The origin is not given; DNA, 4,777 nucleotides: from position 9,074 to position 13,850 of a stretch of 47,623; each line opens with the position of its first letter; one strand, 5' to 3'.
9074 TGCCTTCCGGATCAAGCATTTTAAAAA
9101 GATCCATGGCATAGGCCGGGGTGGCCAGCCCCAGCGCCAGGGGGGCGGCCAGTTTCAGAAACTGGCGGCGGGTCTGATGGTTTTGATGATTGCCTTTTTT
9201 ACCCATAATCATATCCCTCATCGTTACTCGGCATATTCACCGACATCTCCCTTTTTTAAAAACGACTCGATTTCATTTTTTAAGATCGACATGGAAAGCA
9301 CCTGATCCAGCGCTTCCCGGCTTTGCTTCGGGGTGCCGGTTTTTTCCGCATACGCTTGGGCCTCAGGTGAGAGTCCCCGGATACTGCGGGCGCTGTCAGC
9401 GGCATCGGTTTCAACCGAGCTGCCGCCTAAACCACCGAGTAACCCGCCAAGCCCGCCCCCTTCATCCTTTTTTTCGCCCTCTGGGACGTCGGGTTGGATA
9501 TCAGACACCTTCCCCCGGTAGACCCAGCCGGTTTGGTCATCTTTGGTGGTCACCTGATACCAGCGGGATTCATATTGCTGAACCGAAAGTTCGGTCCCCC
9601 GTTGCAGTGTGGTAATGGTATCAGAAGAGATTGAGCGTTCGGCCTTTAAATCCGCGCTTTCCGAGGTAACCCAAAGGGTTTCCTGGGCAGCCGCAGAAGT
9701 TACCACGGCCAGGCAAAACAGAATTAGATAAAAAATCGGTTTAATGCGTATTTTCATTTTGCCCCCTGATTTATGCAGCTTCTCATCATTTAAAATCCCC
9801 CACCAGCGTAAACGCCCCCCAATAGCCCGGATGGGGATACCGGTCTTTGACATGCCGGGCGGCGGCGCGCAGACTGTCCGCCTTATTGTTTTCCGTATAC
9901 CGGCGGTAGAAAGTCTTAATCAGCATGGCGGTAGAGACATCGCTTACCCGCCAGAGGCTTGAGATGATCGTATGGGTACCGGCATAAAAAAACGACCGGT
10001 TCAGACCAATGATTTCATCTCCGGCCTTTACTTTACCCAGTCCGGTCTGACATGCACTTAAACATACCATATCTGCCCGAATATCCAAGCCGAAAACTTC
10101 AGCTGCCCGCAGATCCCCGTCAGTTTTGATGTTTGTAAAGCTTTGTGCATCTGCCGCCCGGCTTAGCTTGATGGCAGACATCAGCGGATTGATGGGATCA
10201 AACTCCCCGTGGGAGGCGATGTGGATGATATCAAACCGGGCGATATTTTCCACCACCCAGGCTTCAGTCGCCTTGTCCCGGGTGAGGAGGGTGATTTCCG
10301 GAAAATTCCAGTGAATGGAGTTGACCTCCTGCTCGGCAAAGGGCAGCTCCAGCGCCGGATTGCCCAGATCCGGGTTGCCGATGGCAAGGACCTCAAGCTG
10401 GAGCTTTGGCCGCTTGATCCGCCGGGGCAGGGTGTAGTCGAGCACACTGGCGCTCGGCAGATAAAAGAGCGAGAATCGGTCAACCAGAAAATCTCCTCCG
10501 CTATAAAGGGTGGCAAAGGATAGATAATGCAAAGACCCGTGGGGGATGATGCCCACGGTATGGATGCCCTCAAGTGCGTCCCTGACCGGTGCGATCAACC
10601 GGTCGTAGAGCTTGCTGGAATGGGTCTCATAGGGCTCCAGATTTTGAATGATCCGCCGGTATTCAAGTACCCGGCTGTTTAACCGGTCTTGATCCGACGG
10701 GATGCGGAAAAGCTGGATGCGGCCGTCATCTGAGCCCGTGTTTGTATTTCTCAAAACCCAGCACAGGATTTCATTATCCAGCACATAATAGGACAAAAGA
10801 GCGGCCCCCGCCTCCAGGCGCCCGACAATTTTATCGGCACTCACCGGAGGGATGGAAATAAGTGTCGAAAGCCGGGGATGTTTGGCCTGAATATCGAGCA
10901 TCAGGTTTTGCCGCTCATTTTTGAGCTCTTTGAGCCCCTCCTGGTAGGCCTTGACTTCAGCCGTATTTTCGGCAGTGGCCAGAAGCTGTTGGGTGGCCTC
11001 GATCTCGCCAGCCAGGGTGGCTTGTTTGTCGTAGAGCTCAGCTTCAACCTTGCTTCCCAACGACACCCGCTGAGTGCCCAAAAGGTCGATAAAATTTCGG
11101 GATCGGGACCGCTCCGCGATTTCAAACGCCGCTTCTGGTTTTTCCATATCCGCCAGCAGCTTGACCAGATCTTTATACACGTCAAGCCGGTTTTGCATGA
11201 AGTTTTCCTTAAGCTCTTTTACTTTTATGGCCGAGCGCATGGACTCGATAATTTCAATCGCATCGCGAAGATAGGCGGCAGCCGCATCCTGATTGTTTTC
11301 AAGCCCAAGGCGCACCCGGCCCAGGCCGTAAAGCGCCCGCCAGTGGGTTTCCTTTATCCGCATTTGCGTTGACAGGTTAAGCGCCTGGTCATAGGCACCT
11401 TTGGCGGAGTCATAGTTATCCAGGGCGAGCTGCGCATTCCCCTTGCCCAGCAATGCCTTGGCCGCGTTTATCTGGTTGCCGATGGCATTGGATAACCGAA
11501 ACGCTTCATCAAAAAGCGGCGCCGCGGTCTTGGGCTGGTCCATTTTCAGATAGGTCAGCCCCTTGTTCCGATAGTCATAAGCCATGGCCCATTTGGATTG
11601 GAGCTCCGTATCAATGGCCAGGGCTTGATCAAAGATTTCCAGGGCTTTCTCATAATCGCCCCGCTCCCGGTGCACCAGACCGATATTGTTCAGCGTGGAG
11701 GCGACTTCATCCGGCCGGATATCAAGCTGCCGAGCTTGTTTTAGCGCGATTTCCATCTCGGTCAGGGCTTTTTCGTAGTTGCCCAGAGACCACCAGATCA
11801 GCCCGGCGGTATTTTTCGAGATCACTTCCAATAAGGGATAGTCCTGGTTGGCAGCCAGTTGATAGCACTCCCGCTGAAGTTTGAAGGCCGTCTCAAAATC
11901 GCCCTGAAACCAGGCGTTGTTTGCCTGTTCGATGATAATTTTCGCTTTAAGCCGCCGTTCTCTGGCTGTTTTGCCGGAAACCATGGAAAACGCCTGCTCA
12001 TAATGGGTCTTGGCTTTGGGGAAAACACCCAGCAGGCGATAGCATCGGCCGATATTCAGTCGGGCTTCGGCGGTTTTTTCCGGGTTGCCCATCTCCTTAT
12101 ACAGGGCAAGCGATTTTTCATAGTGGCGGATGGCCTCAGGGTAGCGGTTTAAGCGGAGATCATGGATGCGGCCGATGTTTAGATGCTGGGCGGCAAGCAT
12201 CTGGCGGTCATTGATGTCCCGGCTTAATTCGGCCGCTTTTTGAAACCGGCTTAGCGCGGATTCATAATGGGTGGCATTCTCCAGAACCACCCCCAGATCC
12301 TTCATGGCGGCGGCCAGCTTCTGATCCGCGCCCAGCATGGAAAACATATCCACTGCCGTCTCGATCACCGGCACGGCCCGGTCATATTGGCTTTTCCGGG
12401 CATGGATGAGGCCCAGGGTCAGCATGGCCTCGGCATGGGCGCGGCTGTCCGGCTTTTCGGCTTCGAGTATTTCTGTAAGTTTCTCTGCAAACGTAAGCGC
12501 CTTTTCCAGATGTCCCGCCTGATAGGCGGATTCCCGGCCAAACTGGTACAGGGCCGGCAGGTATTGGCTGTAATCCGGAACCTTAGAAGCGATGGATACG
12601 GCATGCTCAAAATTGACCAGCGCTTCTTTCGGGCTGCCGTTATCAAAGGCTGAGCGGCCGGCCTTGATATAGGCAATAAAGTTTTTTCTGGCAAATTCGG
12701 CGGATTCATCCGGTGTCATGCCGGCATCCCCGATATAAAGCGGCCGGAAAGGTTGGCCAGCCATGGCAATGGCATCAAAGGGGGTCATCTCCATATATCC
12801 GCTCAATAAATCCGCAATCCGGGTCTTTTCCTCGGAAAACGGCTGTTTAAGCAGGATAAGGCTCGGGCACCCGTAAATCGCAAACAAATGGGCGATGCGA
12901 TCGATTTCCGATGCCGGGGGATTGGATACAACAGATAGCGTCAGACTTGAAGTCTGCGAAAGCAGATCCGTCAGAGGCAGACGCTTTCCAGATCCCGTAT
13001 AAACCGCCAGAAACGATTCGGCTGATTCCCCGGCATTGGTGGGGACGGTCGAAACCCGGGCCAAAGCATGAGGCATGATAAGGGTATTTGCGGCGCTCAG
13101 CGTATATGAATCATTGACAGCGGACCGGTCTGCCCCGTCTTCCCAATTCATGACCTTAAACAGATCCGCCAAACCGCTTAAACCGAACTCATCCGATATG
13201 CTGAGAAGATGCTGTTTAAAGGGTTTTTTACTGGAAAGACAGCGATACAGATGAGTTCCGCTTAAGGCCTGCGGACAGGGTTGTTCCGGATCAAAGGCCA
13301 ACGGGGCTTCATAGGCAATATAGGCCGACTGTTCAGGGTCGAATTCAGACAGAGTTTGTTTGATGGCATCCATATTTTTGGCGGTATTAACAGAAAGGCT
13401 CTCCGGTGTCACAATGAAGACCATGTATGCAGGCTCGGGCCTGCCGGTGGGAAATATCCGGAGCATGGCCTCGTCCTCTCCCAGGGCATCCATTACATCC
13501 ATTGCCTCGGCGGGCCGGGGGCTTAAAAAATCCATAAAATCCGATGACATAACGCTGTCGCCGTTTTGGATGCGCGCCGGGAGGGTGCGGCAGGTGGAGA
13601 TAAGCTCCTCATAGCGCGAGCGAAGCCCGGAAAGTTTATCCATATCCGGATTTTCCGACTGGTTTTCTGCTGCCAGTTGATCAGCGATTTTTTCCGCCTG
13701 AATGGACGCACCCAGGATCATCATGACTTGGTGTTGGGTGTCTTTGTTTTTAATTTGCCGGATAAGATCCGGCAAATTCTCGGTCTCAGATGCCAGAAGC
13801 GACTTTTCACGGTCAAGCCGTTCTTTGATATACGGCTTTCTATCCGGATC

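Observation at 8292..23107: About 15-kb translationally coupled envelope array: AsmA/YdbH-like, YdbL-like lipoprotein, giant TolB-TPR-CHAT protease, SH3 protein, Tat-M48 protease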

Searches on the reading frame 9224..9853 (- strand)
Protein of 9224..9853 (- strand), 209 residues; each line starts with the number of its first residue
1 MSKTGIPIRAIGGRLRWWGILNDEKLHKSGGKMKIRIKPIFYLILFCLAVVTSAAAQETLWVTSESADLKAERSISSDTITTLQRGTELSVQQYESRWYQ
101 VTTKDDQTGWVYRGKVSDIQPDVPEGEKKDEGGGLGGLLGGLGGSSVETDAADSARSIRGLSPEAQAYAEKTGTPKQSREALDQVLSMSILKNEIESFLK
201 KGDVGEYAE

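Call 4: search_protein_families(library=pfam, proteins=[window:9224-9853:-], max_evalue=0.01)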
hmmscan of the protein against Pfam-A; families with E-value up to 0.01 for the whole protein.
window:9224-9853:- (209 aa): 3 families
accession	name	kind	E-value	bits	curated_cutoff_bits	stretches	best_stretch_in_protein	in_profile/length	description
PF08239.17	SH3_3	-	4.9e-09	36.7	27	1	67-114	3-51/54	Bacterial SH3 domain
PF06347.19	SH3_4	-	0.00017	21.7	24.1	1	81-117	19-55/56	Bacterial SH3 domain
PF23795.1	SH3_YKFC_2nd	-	0.0087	16.3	27.4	0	62-116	1-54/57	YKFC SH3b2 domain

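Call 28: search_protein_families(library=ncbifam, proteins=[window:9224-9757:-], max_evalue=0.01)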
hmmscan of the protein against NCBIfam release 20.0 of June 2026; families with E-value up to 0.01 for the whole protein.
window:9224-9757:- (177 aa): 3 families
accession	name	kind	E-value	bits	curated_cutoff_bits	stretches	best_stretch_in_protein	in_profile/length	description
TIGR04211.1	SH3_and_anchor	equivalog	7.8e-05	22.4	65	1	43-86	16-60/198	TIGR04211 family SH3 domain-containing protein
TIGR03900.1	prc_long_Delta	hypoth_equivalog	0.0018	16.3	660.95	1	21-88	786-853/973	MXAN_5808 family serine peptidase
NF040670.1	wall_bind_EntA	exception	0.006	16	560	1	12-72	11-70/291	cell wall-binding protein EntA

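Call 45: search_solved_structures(query=window:9224-9757:-, max_evalue=1)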
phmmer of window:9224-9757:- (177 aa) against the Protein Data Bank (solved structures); distinct sequences matched with E-value up to 1: 4.
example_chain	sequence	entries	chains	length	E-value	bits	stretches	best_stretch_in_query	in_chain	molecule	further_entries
3npf_A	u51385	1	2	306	0.00046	23.2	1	36-87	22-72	putative dipeptidyl-peptidase VI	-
3pvq_A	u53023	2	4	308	0.0012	21.8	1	37-87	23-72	Dipeptidyl-peptidase VI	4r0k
6zea_A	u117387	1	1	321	0.19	14.7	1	57-96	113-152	Strictosidine synthase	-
2kt8_A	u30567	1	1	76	0.94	12.4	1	31-93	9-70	Probable surface protein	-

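Call 47: find_homologous_proteins(query=window:9224-9757:-, max_evalue=0.001)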
Query window:9224-9757:- (177 aa): 163 proteins with E <= 0.001 among 1016 candidates; the best 120 are listed.
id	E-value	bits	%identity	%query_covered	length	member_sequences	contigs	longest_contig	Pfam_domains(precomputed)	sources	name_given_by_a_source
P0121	1.7e-107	374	99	100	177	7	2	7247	PF08239.18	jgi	-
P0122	1.5e-88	313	83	100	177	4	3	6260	PF06347.20,PF08239.18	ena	-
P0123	3.2e-81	289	77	100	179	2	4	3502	PF08239.18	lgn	-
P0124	1.4e-80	287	76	100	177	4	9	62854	PF06347.20,PF08239.18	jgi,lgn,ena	-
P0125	7.9e-79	281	77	100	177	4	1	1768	PF06347.20,PF08239.18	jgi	jgi:hypothetical protein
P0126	2.5e-78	279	75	100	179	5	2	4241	PF06347.20,PF08239.18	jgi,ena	-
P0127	4.3e-78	279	78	96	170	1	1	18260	PF08239.18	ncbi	-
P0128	6.9e-75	268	72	100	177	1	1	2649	PF08239.18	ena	-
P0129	7.1e-73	262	71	100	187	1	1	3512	PF06347.20,PF08239.18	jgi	-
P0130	2.4e-71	257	70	100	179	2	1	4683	PF08239.18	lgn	-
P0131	6.6e-71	255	68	100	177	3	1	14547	PF08239.18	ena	-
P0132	5.4e-67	243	68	100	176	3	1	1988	PF06347.20,PF08239.18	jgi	-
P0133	3.0e-66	240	74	86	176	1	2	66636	PF08239.18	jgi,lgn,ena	-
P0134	6.5e-66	239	65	98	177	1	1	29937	PF08239.18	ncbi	ncbi:MAG: SH3 domain-containing protein [Thermodesulfobacteriota bacterium]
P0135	2.6e-62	227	63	100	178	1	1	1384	PF23795.2,PF06347.20,PF08239.18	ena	-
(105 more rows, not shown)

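Call 70: search_protein_families(library=padloc, proteins=[window:9224-9757:-], max_evalue=0.001)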
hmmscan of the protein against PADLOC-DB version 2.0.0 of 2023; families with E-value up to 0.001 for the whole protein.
window:9224-9757:- (177 aa): 0 families

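Call 74: predict_structure(alignment_id=A3)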
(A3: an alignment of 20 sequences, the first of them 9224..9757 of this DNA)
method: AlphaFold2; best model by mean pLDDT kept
length: 177 residues; sequences in the alignment: 20
mean_pLDDT: 69.6   pTM: 0.43
mean pLDDT of the five models: 69.6, 68.4, 67.0, 65.4, 65.0
residues with pLDDT >= 90: 47; 70-90: 35; 50-70: 54; < 50: 41
segments of 3 or more residues with pLDDT < 50: 94-129, 175-177
pLDDT, mean of each block of 10 residues (from residue 1): 70 83 81 90 89 92 93 93 89 48 46 36 44 60 58 61 63 51
secondary structure, 60 per line:
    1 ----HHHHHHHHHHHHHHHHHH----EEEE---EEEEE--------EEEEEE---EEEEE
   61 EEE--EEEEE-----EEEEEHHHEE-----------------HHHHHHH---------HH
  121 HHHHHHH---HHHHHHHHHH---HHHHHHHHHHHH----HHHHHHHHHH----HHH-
elements in order: H5-22 E27-30 E34-38 E47-52 E56-63 E66-70 E76-80 H103-109 H119-127 H131-140 H144-155 H160-169

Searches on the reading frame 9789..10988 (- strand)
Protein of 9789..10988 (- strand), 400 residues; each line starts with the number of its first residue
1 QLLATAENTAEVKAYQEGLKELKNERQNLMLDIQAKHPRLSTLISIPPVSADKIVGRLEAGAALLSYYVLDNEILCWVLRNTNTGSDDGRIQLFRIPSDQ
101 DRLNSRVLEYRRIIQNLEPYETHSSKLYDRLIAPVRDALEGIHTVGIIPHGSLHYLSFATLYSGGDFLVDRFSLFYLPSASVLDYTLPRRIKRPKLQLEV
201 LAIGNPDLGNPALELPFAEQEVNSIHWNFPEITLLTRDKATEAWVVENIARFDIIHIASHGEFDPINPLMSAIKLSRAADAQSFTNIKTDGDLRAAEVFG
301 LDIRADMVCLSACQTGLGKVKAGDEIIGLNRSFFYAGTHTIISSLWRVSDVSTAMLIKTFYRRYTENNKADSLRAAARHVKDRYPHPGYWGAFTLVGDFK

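Call 34: find_related_loci(query=A2, collection=metagenome_contigs, flank=10000)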
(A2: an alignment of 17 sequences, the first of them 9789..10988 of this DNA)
Query A2 (400 aa) in metagenome_contigs; peptide patterns used: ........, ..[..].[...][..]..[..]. (x = any residue, [..] = any of these).
314 stretches matched a pattern; 183 encode a relative of the query (tblastn E <= 1e-3); the best 80 are kept; 80 distinct loci.
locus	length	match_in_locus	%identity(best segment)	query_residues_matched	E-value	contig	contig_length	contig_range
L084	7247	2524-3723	99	1-400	0e+0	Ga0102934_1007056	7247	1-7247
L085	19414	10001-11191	84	1-400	0e+0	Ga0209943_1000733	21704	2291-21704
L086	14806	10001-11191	84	1-400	0e+0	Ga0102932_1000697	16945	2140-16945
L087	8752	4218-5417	62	2-399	1e-176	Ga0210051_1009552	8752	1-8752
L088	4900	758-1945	61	2-399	7e-179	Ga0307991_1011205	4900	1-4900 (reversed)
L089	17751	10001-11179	62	5-399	6e-173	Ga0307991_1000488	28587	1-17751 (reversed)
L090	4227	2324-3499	63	4-399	2e-175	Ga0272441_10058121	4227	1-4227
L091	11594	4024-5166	61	2-399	3e-164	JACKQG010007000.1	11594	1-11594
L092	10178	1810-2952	61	2-399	3e-164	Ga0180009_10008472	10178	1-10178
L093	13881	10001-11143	60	2-399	5e-162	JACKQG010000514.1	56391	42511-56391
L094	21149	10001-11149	59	1-400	8e-161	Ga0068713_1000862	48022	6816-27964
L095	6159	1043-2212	59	2-400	8e-161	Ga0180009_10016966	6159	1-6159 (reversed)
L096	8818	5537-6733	58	2-400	1e-157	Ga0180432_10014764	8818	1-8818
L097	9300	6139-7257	60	11-400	9e-157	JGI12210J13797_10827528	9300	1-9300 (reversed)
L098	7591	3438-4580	59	5-400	5e-155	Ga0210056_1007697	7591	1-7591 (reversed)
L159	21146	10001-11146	52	2-400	1e-139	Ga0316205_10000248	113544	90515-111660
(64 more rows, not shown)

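Call 68: search_solved_structures(query=A2, max_evalue=0.01)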
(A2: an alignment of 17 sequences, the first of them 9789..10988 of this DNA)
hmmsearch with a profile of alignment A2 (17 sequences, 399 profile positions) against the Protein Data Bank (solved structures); distinct sequences matched with E-value up to 0.01: 0.

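Call 79: search_protein_families(library=pfam, proteins=[L159:2687-11146:+, L159:11168-11680:+], max_evalue=0.001)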
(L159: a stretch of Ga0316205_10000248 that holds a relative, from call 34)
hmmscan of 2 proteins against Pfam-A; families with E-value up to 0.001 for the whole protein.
L159:2687-11146:+ (2820 aa): 11 families
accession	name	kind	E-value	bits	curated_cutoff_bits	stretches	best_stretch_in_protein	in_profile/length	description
PF12770.12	CHAT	-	1.5e-58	199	24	1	2554-2818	4-289/289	CHAT domain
PF13424.12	TPR_12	-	4.5e-45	152.2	30.1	2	2244-2311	6-75/77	Tetratricopeptide repeat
PF07719.23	TPR_2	-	2.8e-32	108.6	27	2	1022-1052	1-31/34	Tetratricopeptide repeat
PF00515.34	TPR_1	-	7.5e-28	95.6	27.8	2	1027-1052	6-31/34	Tetratricopeptide repeat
PF13181.12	TPR_8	-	3.4e-18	64.6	25.7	0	2322-2350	2-30/34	Tetratricopeptide repeat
PF13432.12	TPR_16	-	7.3e-14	52.3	32.7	1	2246-2311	2-61/65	Tetratricopeptide repeat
PF13176.12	TPR_7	-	1.3e-11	44.1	27.9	0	1025-1051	2-28/36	Tetratricopeptide repeat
PF13428.12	TPR_14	-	1.7e-11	44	23.5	0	626-663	2-39/44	Tetratricopeptide repeat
PF14559.12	TPR_19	-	7.4e-11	42.7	25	0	2251-2306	1-50/68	Tetratricopeptide repeat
PF07676.18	PD40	-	9.4e-11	41.8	20.9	0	185-208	8-31/38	WD40-like Beta Propeller Repeat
PF13174.12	TPR_6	-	4.4e-10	40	26.3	0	627-656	2-31/33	Tetratricopeptide repeat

L159:11168-11680:+ (170 aa): 1 family
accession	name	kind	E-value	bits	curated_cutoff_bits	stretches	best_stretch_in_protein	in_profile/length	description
PF00581.25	Rhodanese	-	2.5e-18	66.8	22.2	1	48-137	3-101/102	Rhodanese-like domain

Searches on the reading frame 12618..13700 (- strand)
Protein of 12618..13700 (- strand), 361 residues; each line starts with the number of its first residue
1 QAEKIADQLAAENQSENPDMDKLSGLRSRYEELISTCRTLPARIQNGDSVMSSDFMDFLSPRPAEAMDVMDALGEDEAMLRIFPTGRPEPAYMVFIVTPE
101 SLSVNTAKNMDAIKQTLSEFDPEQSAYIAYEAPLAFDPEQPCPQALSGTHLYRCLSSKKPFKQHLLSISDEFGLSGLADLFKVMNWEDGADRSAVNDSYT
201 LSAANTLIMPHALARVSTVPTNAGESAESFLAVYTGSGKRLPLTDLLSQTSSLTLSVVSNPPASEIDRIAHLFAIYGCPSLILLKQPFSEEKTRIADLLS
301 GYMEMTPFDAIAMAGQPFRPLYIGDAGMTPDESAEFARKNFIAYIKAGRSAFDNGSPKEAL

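Call 59: find_homologous_proteins(query=window:12618-13700:-, max_evalue=0.001)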
Query window:12618-13700:-: 4543 candidates shared short words with the query, none scored E <= 0.001.
